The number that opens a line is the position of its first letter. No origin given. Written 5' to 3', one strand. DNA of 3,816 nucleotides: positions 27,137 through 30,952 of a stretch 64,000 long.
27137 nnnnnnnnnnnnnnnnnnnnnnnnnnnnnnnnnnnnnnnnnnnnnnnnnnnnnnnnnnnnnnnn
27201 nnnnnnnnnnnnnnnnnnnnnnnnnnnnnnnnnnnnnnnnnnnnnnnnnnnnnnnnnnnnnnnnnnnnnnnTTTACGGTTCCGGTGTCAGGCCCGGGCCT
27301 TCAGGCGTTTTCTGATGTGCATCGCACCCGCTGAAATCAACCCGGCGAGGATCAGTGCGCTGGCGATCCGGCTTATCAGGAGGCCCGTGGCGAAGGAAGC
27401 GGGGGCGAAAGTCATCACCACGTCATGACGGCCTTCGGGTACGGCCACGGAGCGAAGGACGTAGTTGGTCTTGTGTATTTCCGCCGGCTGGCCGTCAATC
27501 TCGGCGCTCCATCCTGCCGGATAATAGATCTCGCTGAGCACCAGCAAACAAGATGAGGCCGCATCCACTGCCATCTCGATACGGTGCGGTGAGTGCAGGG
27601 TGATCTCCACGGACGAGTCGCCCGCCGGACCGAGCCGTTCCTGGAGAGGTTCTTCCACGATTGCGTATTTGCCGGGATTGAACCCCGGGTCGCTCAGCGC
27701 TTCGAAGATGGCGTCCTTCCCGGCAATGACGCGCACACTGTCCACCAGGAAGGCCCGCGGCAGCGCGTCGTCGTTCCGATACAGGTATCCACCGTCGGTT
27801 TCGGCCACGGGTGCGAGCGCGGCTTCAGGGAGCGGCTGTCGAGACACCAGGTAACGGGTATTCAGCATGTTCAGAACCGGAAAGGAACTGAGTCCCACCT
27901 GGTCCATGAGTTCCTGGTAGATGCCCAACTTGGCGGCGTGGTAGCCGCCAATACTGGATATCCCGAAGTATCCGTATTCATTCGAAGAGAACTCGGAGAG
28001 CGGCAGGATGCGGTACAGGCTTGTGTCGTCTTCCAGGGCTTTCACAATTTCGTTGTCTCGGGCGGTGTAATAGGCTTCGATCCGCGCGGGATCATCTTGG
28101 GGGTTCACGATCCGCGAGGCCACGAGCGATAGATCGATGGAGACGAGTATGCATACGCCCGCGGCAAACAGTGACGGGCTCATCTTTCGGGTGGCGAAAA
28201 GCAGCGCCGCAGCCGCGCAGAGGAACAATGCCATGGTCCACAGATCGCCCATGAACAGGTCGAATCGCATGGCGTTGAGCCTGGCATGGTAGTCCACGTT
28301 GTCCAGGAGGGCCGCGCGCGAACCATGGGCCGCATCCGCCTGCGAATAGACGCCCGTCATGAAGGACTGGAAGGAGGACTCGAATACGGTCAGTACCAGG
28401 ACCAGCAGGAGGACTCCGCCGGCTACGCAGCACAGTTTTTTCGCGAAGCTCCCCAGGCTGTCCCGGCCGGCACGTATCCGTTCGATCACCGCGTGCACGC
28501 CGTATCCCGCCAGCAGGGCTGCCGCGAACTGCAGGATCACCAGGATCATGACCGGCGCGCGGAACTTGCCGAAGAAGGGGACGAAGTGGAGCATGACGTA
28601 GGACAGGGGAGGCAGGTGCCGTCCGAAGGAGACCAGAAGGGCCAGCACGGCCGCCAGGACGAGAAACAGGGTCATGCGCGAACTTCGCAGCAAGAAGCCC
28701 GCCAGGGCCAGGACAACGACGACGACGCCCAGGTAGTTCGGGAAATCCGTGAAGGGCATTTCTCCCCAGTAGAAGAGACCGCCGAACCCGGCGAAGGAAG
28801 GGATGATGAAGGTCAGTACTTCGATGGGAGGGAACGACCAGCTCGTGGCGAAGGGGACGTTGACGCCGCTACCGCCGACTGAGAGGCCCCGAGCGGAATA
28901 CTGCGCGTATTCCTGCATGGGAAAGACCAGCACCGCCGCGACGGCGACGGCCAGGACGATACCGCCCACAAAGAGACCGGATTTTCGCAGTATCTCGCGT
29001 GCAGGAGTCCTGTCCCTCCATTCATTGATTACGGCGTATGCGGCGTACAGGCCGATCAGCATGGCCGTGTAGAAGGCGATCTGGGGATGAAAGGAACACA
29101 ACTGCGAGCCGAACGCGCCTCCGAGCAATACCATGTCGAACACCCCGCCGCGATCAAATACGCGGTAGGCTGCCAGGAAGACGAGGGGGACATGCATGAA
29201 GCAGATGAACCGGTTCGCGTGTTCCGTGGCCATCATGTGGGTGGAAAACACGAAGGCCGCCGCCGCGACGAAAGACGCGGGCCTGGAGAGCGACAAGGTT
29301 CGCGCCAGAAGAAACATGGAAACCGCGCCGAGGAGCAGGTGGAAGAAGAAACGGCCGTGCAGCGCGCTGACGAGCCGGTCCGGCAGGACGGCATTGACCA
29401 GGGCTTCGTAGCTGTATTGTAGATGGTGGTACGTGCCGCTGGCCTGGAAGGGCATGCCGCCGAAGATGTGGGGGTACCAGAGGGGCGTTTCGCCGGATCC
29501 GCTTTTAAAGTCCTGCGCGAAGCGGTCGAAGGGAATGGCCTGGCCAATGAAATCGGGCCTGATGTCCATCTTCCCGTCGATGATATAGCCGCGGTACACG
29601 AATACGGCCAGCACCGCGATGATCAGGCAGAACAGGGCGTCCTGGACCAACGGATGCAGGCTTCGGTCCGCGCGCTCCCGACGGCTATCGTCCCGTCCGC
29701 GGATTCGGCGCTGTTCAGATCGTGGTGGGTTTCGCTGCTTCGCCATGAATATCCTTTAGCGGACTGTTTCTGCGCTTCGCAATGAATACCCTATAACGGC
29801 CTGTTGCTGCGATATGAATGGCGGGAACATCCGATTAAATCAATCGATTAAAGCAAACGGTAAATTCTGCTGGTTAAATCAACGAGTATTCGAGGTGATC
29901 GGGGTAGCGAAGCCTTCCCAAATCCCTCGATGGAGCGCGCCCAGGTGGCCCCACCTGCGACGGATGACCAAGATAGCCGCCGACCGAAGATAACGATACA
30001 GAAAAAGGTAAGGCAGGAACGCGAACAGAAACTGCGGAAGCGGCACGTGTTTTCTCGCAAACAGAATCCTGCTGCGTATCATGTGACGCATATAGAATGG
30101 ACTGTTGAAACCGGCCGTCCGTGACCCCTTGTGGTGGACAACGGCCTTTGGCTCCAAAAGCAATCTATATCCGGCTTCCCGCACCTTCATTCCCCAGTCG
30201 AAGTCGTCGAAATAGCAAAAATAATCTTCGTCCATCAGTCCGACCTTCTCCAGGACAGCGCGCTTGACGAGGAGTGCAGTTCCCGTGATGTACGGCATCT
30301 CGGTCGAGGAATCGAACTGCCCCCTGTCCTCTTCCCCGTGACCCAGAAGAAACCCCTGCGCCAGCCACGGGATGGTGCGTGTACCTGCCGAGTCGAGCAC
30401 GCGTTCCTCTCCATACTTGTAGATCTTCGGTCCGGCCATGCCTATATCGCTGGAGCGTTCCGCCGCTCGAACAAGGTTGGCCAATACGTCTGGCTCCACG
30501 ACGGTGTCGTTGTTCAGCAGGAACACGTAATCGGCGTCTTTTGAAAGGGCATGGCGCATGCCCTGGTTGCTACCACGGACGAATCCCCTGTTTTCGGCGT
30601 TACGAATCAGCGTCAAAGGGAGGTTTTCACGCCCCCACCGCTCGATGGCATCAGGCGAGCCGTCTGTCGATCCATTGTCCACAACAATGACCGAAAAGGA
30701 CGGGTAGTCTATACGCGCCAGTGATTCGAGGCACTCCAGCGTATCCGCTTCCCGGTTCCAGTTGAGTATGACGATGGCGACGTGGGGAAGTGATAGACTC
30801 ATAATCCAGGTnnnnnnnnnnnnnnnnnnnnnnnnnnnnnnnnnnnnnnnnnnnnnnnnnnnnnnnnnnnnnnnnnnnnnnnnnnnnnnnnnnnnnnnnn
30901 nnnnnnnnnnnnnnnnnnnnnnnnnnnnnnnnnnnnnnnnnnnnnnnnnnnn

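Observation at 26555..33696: Lipid-linked glycosylation module: Dpm1-like GT2 + YfhO-like GT-C + GT2 + Wzx flippase + Tat-exported PLP enzyme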

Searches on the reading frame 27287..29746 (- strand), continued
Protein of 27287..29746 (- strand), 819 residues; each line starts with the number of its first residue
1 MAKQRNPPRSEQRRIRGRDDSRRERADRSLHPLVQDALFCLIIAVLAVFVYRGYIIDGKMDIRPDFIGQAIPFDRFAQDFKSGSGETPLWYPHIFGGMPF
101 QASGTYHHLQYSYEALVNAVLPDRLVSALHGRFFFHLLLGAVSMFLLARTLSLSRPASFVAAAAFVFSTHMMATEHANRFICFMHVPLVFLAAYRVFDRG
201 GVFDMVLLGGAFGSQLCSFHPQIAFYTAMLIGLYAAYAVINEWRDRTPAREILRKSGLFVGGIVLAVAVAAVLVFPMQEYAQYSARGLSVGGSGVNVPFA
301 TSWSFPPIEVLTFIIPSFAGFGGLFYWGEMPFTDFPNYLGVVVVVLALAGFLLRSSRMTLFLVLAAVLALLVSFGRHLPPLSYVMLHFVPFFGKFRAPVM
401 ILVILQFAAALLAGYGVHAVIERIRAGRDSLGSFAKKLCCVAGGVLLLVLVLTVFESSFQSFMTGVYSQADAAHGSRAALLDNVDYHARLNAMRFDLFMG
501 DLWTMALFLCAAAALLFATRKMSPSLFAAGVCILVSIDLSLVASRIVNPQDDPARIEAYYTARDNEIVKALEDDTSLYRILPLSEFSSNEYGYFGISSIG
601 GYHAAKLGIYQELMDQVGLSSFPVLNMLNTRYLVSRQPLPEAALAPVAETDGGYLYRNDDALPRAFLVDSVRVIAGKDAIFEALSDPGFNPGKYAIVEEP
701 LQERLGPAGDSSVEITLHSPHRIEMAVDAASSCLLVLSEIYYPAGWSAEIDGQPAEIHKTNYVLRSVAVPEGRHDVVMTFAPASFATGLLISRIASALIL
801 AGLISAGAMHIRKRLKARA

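Call 78: search_protein_families(library=ncbifam, proteins=[L055:1546-2478:+, L080:12436-13149:+, L009:12024-12740:+, L055:10031-12394:+], max_evalue=1e-8)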
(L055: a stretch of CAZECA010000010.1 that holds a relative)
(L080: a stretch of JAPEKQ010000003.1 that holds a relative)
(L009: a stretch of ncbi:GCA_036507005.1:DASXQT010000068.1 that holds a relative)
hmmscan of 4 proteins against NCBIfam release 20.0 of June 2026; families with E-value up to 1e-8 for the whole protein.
L055:1546-2478:+ (310 aa): 14 families
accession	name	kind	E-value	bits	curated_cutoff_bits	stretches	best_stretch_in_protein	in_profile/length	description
NF007986.1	PRK10714.1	equivalog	2.4e-63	214.1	529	1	3-296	7-297/316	undecaprenyl-phosphate 4-deoxy-4-formamido-L-arabinose transferase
NF047588.1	GlcsyltransPgfSStrep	equivalog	8.1e-42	143.5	500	1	4-294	3-289/308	glycosyltransferase PgfS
TIGR04182.1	glyco_TIGR04182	equivalog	2.4e-23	83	325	1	4-301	2-291/293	S-layer glycoprotein N-glycosyltransferase AglJ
TIGR03937.1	PgaC_IcaA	equivalog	2.7e-18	66.1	422.3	1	2-111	45-152/407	poly-beta-1,6-N-acetyl-D-glucosamine synthase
NF007482.0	PRK10073.1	equivalog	9.4e-14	51.1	423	1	3-107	7-108/334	glycosyltransferase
NF041875.1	EPS_EpsD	equivalog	3.8e-13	49.5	370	1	5-100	2-95/325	exopolysaccharide biosynthesis glycosyltransferase EpsD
NF041391.1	DPhHxTase_Halo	equivalog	4.1e-13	48.8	375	1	10-167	3-154/213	dolichyl-phosphate hexose transferase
TIGR03111.1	glyc2_xrt_Gpos1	hypoth_equivalog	5.6e-13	48.5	363.95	1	3-114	50-161/439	TIGR03111 family XrtG-associated glycosyltransferase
TIGR04283.1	glyco_like_mftF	equivalog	1.5e-11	44.3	182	1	4-138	1-127/221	TIGR04283 family arsenosugar biosynthesis glycosyltransferase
NF047683.1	TeichurnBiosyTuaG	equivalog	2.3e-11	43.8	400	1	3-99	7-101/252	teichuronic acid biosynthesis protein TuaG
NF045692.1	OglycostaseCruG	equivalog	3.6e-11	42.6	600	1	3-117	42-161/386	2'-O-glycosyltransferase CruG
TIGR03965.1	mycofact_glyco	equivalog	6.5e-11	41.8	280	1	2-109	74-179/467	mycofactocin biosynthesis glycosyltransferase MftF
TIGR04242.1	nodulat_NodC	equivalog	7.4e-10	38.3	550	1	3-111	49-158/395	chitooligosaccharide synthase NodC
NF058614.1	PPMAGASynPpgS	equivalog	1.6e-09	37.5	370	1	5-189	3-191/226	polyprenyl-phospho-N-acetylgalactosaminyl synthase PpgS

L080:12436-13149:+ (237 aa): 8 families
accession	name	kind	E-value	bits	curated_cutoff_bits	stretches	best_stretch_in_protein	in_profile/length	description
TIGR04182.1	glyco_TIGR04182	equivalog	5.2e-18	65.4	325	1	2-211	1-198/293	S-layer glycoprotein N-glycosyltransferase AglJ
NF047588.1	GlcsyltransPgfSStrep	equivalog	1.1e-17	64.3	500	1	1-169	1-167/308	glycosyltransferase PgfS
NF007986.1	PRK10714.1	equivalog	2.7e-17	62.8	529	1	2-214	7-211/316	undecaprenyl-phosphate 4-deoxy-4-formamido-L-arabinose transferase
NF041391.1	DPhHxTase_Halo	equivalog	2.3e-15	56.2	375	1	9-210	3-190/213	dolichyl-phosphate hexose transferase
NF058614.1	PPMAGASynPpgS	equivalog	1.1e-14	54.4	370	1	3-201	2-194/226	polyprenyl-phospho-N-acetylgalactosaminyl synthase PpgS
TIGR03937.1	PgaC_IcaA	equivalog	2.8e-13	49.6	422.3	1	2-103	46-145/407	poly-beta-1,6-N-acetyl-D-glucosamine synthase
NF045692.1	OglycostaseCruG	equivalog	2.7e-11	43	600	1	2-135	42-181/386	2'-O-glycosyltransferase CruG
TIGR03469.1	HpnB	hypoth_equivalog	4.7e-10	39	379.25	1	2-169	45-226/386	hopene-associated glycosyltransferase HpnB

L009:12024-12740:+ (238 aa): 8 families
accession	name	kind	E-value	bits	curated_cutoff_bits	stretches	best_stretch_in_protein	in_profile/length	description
TIGR04182.1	glyco_TIGR04182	equivalog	1.6e-16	60.6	325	1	5-209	4-196/293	S-layer glycoprotein N-glycosyltransferase AglJ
NF058614.1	PPMAGASynPpgS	equivalog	2.2e-16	60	370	1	5-203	4-196/226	polyprenyl-phospho-N-acetylgalactosaminyl synthase PpgS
NF045692.1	OglycostaseCruG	equivalog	1.4e-12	47.2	600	1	5-113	45-157/386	2'-O-glycosyltransferase CruG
TIGR03469.1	HpnB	hypoth_equivalog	1.1e-11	44.4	379.25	1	5-118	48-170/386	hopene-associated glycosyltransferase HpnB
TIGR03937.1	PgaC_IcaA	equivalog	3.4e-11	42.7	422.3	1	5-107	49-149/407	poly-beta-1,6-N-acetyl-D-glucosamine synthase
NF041391.1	DPhHxTase_Halo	equivalog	4.3e-10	38.9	375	1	9-207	3-187/213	dolichyl-phosphate hexose transferase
NF047588.1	GlcsyltransPgfSStrep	equivalog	2.4e-09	36.8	500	1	4-169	4-167/308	glycosyltransferase PgfS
TIGR04283.1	glyco_like_mftF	equivalog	8.9e-09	35.2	182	0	5-52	3-51/221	TIGR04283 family arsenosugar biosynthesis glycosyltransferase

L055:10031-12394:+ (787 aa): 0 families

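Call 86: fold_search(model_id=the predicted structure, library=pdb)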
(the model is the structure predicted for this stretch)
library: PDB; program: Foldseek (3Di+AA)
matches with E <= 10: 360; with E <= 0.001: 26
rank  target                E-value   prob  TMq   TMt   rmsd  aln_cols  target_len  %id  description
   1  6w98_A                2.8e-07  1.00  0.41  0.27  20.2       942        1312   12  Single-Particle Cryo-EM Structure of Arabinofuranosyltransferase AftD from Mycobacteria (released 2020-05-13)
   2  6wby                  2.2e-06  1.00  0.39  0.27  20.8       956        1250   12  Single-Particle Cryo-EM Structure of Arabinofuranosyltransferase AftD from Mycobacteria, Mutant R1389S Class 2 (released 2020-05-13)
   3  6s7o_A                3.3e-06  1.00  0.37  0.45  14.7       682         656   12  Cryo-EM structure of human oligosaccharyltransferase complex OST-A (released 2019-12-18)
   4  8b6l_I                4.8e-06  1.00  0.38  0.44  13.0       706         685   11  Subtomogram average of the human Sec61-TRAP-OSTA-translocon (released 2022-12-07)
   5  6wbx                  6.5e-06  1.00  0.36  0.25  21.8       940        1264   12  Single-Particle Cryo-EM Structure of Arabinofuranosyltransferase AftD from Mycobacteria, Mutant R1389S Class 1 (released 2020-05-13)
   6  8pn9_A                7.4e-06  1.00  0.38  0.46  14.1       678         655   11  Structure of human oligosaccharyltransferase OST-A complex bound to NGI-1 (released 2024-05-08)
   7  9n9j_I                7.4e-06  1.00  0.34  0.39  15.5       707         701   12  Structure of a GRP94 folding intermediate engaged with a CCDC134- and FKBP11-bound secretory translocon (released 2025-11-19)
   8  6ftg_5                7.7e-06  1.00  0.38  0.47  15.1       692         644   11  Subtomogram average of OST-containing ribosome-translocon complexes from canine rough microsomal membranes (released 2018-03-21)
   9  8agc_A                2.3e-05  1.00  0.37  0.43  13.2       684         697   11  Structure of yeast oligosaccharylransferase complex with lipid-linked oligosaccharide and non-acceptor peptide bound (released 2022-12-07)
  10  5f15                  2.4e-05  1.00  0.34  0.45  10.4       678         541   14  Crystal Structure of ArnT from Cupriavidus metallidurans bound to Undecaprenyl phosphate (released 2016-02-17)
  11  8age_A                3.8e-05  1.00  0.38  0.46  12.1       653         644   12  Structure of yeast oligosaccharylransferase complex with acceptor peptide bound (released 2022-12-07)
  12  6s7t_A                4.7e-05  1.00  0.38  0.43  12.5       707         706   11  Cryo-EM structure of human oligosaccharyltransferase complex OST-B (released 2019-12-18)
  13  7bvc_A                6.1e-05  1.00  0.28  0.22  20.0       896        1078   11  Cryo-EM structure of Mycobacterium smegmatis arabinosyltransferase EmbA-EmbB-AcpM2 in complex with ethambutol (released 2020-04-29)
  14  8if8_C                6.4e-05  1.00  0.33  0.42  15.3       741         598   13  Arabinosyltransferase AftA (released 2023-05-31)
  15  6ezn_F                7.0e-05  1.00  0.34  0.42  15.8       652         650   10  Cryo-EM structure of the yeast oligosaccharyltransferase (OST) complex (released 2018-01-17)
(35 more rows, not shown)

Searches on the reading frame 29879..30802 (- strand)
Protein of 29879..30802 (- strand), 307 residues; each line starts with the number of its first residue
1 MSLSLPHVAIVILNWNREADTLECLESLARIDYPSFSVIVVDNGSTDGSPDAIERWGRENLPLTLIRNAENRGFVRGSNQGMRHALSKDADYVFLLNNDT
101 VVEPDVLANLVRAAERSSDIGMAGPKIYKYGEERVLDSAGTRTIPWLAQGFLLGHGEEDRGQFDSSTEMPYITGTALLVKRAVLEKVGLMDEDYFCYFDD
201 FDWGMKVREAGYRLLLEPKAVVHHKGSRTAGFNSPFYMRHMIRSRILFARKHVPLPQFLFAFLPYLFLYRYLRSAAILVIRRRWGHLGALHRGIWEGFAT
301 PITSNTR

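Call 4: search_protein_families(library=pfam, proteins=[window:29879-30802:-], max_evalue=0.01)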
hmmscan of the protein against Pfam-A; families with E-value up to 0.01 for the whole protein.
window:29879-30802:- (307 aa): 5 families
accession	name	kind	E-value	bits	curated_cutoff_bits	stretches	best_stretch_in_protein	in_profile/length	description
PF00535.33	Glycos_transf_2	-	1.1e-26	94.1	23.3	1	10-187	2-167/168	Glycosyl transferase family 2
PF13641.12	Glyco_tranf_2_3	-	3.3e-20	73.5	27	1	6-227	1-214/230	Glycosyltransferase like family 2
PF13632.12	Glyco_trans_2_3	-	2.9e-08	34.2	27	1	92-238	1-129/198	Glycosyl transferase family group 2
PF13506.12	Glyco_transf_21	-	0.00012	22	21.7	1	90-239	31-168/174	Glycosyl transferase family 21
PF10111.15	Glyco_tranf_2_2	-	0.0015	18.5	27.3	1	33-112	25-104/276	Glycosyltransferase like family 2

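Call 5: search_protein_families(library=ncbifam, proteins=[window:29879-30802:-], max_evalue=0.01)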
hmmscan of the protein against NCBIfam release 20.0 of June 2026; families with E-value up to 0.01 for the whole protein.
window:29879-30802:- (307 aa): 23 families
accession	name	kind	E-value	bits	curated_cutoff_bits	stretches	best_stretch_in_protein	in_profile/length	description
TIGR03965.1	mycofact_glyco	equivalog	5.6e-21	74.9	280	1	5-225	73-281/467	mycofactocin biosynthesis glycosyltransferase MftF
TIGR01556.1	rhamnosyltran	subfamily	7.7e-20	71.2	200.55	1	28-225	14-201/281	rhamnosyltransferase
TIGR03937.1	PgaC_IcaA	equivalog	1e-17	64.2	422.3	1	5-121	44-157/407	poly-beta-1,6-N-acetyl-D-glucosamine synthase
NF041875.1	EPS_EpsD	equivalog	4.2e-13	49.4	370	1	8-229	1-211/325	exopolysaccharide biosynthesis glycosyltransferase EpsD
NF007482.0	PRK10073.1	equivalog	2.8e-12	46.3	423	1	4-116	4-112/334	glycosyltransferase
TIGR03469.1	HpnB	hypoth_equivalog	1.9e-11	43.6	379.25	1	4-117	42-163/386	hopene-associated glycosyltransferase HpnB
NF050113.1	gal_furan_GlfT1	equivalog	7.1e-10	38.7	330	1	9-211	2-193/290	galactofuranosyltransferase GlfT1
TIGR03111.1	glyc2_xrt_Gpos1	hypoth_equivalog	8e-09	34.8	363.95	1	4-121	47-163/439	TIGR03111 family XrtG-associated glycosyltransferase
NF045692.1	OglycostaseCruG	equivalog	2e-08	33.6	600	1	5-214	40-245/386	2'-O-glycosyltransferase CruG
NF038299.1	EPS_HpsN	equivalog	6.1e-08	32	425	1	6-129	1-121/317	hormogonium polysaccharide biosynthesis glycosyltransferase HpsN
TIGR04242.1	nodulat_NodC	equivalog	1.3e-07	30.9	550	1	4-122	46-163/395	chitooligosaccharide synthase NodC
NF041394.1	GtaseAglG_Halo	equivalog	1.9e-07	30.7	440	1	10-192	5-176/304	glucosyl-dolichyl phosphate glucuronosyltransferase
TIGR04283.1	glyco_like_mftF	equivalog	2.7e-07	30.4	182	1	9-117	2-101/221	TIGR04283 family arsenosugar biosynthesis glycosyltransferase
NF050819.1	PolSacchBiosHfsG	equivalog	3.3e-07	29.8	500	1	16-210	20-204/302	polysaccharide biosynthesis protein HfsG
TIGR04009.1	wcaE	equivalog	1.5e-06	27.7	369.2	1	8-132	6-125/248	colanic acid biosynthesis glycosyltransferase WcaE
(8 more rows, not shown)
